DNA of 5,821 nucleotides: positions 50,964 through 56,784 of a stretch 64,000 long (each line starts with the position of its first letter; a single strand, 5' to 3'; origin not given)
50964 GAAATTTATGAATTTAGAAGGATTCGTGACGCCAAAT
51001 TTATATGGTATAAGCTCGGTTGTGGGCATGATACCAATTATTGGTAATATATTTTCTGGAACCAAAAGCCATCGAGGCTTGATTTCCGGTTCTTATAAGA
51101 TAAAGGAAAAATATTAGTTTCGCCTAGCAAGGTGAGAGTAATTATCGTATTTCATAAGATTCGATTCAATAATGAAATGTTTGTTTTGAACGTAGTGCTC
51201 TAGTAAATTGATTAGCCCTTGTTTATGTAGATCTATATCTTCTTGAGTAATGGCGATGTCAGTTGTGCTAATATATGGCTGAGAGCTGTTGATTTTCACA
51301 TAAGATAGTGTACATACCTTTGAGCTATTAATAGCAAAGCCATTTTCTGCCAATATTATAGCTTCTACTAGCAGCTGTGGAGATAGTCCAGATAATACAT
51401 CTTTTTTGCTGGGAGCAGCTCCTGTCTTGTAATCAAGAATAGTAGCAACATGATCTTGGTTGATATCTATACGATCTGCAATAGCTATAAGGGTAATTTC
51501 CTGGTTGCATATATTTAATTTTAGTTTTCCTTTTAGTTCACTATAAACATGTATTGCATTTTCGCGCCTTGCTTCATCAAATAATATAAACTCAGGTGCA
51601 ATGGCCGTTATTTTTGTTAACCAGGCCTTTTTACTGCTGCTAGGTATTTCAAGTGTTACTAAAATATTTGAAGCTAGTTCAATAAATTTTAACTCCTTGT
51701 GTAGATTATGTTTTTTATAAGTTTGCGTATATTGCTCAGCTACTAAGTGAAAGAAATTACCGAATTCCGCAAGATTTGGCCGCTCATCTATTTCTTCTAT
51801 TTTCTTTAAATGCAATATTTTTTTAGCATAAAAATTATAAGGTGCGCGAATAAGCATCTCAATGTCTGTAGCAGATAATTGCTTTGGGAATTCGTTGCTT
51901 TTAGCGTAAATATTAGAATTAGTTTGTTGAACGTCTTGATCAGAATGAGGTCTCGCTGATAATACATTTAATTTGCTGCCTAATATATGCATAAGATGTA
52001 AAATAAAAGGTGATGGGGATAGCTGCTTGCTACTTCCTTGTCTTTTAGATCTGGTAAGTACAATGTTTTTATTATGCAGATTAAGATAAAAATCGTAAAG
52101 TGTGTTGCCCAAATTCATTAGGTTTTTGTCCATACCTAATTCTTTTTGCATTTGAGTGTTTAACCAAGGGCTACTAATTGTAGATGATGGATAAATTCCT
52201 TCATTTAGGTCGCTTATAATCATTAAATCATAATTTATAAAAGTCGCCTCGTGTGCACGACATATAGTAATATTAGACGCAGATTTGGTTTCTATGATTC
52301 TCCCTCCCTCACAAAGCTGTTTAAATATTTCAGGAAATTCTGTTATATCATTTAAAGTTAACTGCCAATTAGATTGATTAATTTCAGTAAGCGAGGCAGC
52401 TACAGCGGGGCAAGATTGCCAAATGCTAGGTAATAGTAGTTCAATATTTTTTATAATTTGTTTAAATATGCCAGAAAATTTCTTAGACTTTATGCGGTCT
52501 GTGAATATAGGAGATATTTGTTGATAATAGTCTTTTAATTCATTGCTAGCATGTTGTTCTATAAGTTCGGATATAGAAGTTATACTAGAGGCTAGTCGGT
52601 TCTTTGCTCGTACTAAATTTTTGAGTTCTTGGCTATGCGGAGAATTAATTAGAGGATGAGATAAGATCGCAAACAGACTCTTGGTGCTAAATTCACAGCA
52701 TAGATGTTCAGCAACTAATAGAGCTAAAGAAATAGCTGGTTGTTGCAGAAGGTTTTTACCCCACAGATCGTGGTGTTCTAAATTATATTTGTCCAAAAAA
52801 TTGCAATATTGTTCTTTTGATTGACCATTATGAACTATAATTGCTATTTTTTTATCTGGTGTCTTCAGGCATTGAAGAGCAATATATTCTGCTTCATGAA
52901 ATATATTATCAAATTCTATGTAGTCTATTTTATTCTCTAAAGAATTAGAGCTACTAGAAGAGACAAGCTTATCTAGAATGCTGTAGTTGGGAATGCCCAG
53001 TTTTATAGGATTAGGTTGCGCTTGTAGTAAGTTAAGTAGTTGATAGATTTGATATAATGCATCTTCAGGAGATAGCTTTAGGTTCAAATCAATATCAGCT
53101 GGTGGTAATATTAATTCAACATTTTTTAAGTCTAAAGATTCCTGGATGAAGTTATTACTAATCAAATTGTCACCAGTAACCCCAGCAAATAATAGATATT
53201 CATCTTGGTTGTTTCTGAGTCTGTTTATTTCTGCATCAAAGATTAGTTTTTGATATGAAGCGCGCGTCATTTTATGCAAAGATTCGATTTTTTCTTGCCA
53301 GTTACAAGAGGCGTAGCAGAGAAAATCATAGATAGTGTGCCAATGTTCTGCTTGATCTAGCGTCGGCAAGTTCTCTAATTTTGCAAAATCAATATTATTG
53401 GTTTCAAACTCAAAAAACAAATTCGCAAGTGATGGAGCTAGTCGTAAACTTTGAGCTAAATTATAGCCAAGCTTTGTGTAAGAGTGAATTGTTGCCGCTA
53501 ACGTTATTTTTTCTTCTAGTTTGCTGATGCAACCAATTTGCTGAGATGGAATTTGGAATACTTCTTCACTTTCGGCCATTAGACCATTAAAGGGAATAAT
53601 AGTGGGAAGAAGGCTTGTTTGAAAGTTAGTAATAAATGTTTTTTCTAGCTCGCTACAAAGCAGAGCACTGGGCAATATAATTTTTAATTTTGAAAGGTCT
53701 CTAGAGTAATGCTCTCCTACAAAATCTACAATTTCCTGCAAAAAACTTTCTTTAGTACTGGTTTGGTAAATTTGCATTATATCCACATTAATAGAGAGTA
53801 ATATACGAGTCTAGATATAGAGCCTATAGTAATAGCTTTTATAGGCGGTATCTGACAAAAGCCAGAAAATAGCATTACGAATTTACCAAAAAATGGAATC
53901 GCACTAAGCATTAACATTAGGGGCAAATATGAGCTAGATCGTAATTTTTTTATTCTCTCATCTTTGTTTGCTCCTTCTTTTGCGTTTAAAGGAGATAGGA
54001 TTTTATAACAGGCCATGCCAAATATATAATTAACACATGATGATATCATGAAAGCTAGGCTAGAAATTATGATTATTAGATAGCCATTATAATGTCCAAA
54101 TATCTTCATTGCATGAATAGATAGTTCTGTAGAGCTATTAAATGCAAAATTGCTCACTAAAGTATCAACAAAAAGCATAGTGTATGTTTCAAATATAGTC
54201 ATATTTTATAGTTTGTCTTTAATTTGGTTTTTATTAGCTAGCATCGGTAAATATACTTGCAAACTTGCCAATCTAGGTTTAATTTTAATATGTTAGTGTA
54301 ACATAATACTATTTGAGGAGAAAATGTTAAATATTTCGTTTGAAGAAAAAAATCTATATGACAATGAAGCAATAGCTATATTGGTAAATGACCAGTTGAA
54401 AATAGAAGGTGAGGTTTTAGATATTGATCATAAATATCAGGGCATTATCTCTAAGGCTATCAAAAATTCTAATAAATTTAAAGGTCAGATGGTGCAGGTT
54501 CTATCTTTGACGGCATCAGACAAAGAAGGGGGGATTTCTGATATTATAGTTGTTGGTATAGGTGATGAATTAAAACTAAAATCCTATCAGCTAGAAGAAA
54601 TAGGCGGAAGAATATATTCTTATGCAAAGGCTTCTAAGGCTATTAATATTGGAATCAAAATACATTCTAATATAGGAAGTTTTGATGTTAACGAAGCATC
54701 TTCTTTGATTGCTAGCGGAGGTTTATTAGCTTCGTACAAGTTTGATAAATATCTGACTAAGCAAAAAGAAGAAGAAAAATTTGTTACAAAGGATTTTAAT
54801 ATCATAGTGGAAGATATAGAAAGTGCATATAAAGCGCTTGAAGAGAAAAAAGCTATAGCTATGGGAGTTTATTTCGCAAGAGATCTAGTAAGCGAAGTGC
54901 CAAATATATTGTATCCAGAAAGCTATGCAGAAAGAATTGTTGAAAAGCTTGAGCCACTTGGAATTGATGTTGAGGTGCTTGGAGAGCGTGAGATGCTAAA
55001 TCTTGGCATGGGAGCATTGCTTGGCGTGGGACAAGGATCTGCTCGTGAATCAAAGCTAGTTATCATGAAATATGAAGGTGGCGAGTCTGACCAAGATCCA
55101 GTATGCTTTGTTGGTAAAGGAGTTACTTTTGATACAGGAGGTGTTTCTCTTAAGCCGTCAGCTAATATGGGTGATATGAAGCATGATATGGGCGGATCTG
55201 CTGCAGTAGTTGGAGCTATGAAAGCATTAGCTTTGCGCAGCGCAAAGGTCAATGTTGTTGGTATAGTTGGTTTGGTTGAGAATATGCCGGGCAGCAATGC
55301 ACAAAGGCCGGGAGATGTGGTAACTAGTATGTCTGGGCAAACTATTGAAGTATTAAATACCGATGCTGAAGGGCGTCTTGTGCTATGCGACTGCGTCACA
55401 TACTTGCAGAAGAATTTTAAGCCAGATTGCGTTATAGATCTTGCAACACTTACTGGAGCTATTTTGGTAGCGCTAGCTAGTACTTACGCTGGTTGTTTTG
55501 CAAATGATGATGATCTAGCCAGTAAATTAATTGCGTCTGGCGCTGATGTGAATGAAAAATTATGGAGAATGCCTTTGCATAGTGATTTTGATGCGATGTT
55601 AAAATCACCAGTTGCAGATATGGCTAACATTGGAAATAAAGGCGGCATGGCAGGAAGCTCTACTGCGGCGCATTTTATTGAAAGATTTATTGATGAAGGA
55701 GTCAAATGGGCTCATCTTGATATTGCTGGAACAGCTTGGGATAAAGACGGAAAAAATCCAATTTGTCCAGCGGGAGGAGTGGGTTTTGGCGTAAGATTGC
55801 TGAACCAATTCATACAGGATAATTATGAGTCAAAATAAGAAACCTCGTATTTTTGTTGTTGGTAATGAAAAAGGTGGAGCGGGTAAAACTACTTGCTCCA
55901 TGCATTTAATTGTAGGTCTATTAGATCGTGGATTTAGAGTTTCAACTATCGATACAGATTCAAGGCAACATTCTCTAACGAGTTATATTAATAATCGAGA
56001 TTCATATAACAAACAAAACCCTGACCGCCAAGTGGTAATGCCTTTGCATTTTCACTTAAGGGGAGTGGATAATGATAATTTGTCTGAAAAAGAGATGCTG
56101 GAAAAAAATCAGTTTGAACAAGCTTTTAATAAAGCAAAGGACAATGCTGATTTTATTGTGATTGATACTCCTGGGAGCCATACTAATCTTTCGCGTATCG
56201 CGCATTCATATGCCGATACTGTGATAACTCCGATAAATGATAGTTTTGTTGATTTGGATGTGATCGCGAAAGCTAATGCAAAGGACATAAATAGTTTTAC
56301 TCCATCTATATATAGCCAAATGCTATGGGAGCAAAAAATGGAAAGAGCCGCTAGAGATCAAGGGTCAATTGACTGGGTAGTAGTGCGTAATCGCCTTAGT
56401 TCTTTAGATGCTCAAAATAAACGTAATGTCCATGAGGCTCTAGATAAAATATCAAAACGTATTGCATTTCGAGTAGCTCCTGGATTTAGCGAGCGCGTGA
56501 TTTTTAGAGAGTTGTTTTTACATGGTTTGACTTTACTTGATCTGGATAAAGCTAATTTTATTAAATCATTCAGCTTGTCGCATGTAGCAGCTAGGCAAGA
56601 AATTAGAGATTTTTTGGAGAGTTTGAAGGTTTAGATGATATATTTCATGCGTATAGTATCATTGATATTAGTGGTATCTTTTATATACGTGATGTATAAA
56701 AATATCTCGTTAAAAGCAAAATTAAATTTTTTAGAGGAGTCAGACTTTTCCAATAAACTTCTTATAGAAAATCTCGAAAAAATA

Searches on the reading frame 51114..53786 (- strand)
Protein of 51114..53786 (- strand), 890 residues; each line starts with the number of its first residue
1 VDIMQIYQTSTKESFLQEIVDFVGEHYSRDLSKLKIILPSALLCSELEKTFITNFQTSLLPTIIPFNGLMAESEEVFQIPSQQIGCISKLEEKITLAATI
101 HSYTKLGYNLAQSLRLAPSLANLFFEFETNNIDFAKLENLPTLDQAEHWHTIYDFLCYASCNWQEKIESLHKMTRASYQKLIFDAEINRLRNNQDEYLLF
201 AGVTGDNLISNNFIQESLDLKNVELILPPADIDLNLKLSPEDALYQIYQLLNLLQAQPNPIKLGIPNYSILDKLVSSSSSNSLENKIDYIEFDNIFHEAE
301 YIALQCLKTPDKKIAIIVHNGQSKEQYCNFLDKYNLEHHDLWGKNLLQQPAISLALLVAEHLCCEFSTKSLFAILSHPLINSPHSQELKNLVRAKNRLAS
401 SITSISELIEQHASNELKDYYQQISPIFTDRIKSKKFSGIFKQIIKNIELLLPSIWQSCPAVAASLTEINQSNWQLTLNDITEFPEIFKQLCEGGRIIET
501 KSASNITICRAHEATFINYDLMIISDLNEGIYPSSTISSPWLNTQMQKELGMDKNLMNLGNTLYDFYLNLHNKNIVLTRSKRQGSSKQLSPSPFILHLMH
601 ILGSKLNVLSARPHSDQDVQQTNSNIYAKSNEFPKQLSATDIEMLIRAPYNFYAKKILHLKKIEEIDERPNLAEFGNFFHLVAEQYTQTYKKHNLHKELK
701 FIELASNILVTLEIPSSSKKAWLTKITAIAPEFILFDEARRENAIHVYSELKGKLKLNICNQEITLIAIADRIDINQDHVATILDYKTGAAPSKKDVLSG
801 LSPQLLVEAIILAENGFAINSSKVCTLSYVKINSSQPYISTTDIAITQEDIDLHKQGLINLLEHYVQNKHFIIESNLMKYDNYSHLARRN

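Call 82: search_protein_families(library=pfam, proteins=[window:51114-53786:-], max_evalue=1e-8)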
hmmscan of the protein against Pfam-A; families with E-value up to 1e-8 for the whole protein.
window:51114-53786:- (890 aa): 1 family
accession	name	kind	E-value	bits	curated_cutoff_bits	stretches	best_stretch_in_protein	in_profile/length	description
PF12705.13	PDDEXK_1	-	1.1e-20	75.1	22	1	636-858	1-217/247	PD-(D/E)XK nuclease superfamily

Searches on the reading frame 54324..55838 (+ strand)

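Call 83: search_protein_families(library=pfam, proteins=[window:54324-55838:+], max_evalue=1e-8)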
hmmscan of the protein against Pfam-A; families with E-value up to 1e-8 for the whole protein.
window:54324-55838:+ (504 aa): 2 families
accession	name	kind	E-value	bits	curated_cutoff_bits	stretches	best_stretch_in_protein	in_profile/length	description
PF00883.26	Peptidase_M17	-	3.6e-122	407.9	25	1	184-493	2-309/310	Cytosol aminopeptidase family, catalytic domain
PF02789.23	Peptidase_M17_N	-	1.1e-15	58.1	23.4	1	32-146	15-128/129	Cytosol aminopeptidase family, N-terminal domain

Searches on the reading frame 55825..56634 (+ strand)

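Call 83: search_protein_families(library=pfam, proteins=[window:55825-56634:+], max_evalue=1e-8)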
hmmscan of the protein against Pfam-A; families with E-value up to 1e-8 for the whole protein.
window:55825-56634:+ (269 aa): 2 families
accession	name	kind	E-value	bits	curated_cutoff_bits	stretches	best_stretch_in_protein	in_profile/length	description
PF09140.17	MipZ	-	8.3e-98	327.3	20.7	1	9-268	2-259/262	ATPase MipZ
PF13614.12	AAA_31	-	5.4e-17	62.7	27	1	8-144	2-154/177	AAA domain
